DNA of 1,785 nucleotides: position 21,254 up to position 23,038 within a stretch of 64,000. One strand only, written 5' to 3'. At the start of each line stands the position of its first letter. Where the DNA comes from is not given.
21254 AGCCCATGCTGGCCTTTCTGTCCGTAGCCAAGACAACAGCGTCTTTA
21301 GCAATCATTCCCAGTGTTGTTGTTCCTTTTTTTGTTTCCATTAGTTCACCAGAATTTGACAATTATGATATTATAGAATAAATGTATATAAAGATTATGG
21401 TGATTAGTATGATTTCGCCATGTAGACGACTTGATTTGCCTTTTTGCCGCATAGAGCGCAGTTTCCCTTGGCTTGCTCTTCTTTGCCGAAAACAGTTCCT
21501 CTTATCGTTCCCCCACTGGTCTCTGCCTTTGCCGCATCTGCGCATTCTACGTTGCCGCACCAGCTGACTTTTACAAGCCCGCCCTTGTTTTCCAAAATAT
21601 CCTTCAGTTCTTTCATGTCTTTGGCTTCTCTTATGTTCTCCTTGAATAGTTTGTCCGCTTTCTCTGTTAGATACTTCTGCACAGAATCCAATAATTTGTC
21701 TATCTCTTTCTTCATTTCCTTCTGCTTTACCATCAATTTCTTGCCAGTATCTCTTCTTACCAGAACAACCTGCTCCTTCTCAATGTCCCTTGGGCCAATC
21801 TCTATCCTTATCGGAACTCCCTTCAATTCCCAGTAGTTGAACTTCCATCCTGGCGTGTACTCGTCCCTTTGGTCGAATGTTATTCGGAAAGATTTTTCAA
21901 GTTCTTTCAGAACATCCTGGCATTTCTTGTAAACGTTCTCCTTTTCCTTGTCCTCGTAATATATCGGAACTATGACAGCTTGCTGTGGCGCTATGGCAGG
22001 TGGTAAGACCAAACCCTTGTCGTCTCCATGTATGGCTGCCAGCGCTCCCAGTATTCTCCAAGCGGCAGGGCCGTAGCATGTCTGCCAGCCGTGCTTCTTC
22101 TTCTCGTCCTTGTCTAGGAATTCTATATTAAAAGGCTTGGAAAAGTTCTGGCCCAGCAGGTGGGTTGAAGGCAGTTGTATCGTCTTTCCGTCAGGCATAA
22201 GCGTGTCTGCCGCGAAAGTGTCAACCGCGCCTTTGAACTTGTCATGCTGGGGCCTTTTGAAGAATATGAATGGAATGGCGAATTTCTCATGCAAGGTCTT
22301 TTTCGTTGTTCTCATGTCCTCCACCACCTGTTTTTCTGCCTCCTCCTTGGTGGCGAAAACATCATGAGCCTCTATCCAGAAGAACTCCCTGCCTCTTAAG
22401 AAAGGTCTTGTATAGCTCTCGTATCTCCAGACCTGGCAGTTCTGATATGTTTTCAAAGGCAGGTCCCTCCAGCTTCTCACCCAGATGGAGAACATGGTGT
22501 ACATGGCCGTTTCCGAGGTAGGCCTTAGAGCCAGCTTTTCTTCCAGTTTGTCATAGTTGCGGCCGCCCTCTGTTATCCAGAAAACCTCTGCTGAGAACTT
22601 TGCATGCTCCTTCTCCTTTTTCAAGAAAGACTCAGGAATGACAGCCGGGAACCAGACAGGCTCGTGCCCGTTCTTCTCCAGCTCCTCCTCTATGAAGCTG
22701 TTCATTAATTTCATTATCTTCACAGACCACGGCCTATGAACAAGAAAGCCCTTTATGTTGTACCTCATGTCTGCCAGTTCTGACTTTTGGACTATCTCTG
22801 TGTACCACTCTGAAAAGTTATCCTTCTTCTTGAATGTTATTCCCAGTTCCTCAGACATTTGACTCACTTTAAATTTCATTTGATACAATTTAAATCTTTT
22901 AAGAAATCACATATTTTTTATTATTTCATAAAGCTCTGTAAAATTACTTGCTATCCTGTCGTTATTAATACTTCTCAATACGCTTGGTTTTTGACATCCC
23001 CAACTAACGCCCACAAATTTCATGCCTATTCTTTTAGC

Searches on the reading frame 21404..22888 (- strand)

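Call 61: search_protein_families(library=pfam, proteins=[window:21404-22888:-], max_evalue=0.00001)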
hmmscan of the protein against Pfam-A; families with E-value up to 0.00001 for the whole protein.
window:21404-22888:- (494 aa): 3 families
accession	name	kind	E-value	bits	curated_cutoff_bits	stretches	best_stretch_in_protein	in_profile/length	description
PF00587.30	tRNA-synt_2b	-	3.4e-26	92.8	29.3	1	113-285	5-177/179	tRNA synthetase class II core domain (G, H, P, S and T)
PF03129.25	HGTP_anticodon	-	2.3e-19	69.8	21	1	303-398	1-93/94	Anticodon binding domain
PF09180.16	ProRS-C_1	-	4.1e-17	62.5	31.5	1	425-494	1-71/71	Prolyl-tRNA synthetase, C-terminal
